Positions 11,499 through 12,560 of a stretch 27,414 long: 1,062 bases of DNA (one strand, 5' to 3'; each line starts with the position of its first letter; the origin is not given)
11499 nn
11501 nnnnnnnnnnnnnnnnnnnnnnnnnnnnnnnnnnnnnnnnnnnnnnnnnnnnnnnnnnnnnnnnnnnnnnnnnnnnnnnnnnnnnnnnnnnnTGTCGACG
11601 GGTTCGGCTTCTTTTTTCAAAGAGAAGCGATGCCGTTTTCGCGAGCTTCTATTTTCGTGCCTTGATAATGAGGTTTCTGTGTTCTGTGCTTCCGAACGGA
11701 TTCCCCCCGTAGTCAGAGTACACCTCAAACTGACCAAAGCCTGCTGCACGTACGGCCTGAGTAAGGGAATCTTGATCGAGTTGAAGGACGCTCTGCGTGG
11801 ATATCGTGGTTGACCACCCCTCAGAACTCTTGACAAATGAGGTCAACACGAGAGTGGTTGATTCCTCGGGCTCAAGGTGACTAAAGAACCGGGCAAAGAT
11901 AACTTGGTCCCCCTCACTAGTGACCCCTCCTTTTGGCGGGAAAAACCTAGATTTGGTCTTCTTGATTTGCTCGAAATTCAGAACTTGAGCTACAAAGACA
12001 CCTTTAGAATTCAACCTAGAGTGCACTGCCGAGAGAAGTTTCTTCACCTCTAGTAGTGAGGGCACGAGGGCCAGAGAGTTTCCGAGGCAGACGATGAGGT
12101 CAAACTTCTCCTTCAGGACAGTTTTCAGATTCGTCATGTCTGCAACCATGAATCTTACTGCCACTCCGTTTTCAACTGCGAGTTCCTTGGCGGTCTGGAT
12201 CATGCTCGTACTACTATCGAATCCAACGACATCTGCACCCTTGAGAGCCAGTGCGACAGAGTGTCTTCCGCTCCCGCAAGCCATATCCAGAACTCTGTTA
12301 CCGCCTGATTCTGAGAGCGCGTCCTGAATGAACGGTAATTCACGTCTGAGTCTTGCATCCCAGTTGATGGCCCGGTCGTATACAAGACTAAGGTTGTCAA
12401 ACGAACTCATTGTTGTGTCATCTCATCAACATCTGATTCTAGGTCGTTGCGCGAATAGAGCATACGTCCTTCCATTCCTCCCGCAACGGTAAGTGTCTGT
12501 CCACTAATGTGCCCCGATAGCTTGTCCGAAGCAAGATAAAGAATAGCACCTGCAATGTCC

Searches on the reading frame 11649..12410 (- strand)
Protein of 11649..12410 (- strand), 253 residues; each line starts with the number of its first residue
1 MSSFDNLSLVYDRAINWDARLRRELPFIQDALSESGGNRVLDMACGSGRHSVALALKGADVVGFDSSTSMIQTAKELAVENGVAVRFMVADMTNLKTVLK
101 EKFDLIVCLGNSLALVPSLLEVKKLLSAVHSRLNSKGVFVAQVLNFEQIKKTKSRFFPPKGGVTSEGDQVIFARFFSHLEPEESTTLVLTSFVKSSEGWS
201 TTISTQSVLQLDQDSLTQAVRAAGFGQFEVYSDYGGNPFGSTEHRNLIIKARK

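Call 6: search_protein_families(library=ncbifam, proteins=[window:11649-12410:-], max_evalue=0.1)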
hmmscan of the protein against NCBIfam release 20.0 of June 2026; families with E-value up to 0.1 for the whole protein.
window:11649-12410:- (253 aa): 69 families (the best 25 are shown)
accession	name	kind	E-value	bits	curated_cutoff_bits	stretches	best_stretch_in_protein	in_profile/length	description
NF051855.1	GlySarMtaseBact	equivalog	2.6e-25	89.5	350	1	10-151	27-168/259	glycine/sarcosine N-methyltransferase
NF041820.1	daptide_MTase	equivalog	1.6e-22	80.1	175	1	22-226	23-223/243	daptide-type RiPP biosynthesis methyltransferase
NF043040.1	corrin_prot_MT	hypoth_equivalog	1.1e-14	54.4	180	1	11-140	15-146/216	corrinoid protein-associated methyltransferase CpaM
TIGR04345.1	ovoA_Cterm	equivalog_domain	1.2e-14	54.4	170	2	27-80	32-85/242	putative 4-mercaptohistidine N1-methyltransferase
TIGR02021.1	BchM-ChlM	equivalog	3.8e-14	52.6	158.9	1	28-139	48-153/218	magnesium protoporphyrin IX methyltransferase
TIGR01983.1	UbiG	equivalog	5.7e-14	52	102.95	1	35-147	48-157/228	bifunctional 2-polyprenyl-6-hydroxyphenol methylase/3-demethylubiquinol 3-O-methyltransferase UbiG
TIGR01934.1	MenG_MenH_UbiE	subfamily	1.6e-09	37.4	158.35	1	31-106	34-110/223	ubiquinone/menaquinone biosynthesis methyltransferase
NF008992.0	PRK12335.1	equivalog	1.7e-09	37.3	303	1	34-108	120-192/289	SAM-dependent methyltransferase TehB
NF001790.0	PRK00517.3-3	equivalog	1.8e-09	37.4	269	1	34-108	120-197/262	50S ribosomal protein L11 methyltransferase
TIGR03534.1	RF_mod_PrmC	equivalog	5.2e-09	35.9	199.1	1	34-108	86-162/253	peptide chain release factor N(5)-glutamine methyltransferase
NF011529.0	PRK14968.1-3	equivalog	9.1e-09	35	162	1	29-107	27-103/198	putative methyltransferase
TIGR04290.1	meth_Rta_06860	hypoth_equivalog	1.4e-08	34.5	300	1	36-129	49-142/226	TIGR04290 family methyltransferase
NF001244.0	PRK00216.1-5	equivalog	3.4e-08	33.1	216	1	32-106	44-122/236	bifunctional demethylmenaquinone methyltransferase/2-methoxy-6-polyprenyl-1,4-benzoquinol methylase UbiE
TIGR00537.1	hemK_rel_arch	hypoth_equivalog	3.7e-08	33.3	87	1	28-107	11-87/179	HemK2/MTQ2 family protein methyltransferase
NF009639.0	PRK13168.1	equivalog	4.2e-08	32.5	458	1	32-95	296-360/446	23S rRNA (uracil(1939)-C(5))-methyltransferase RlmD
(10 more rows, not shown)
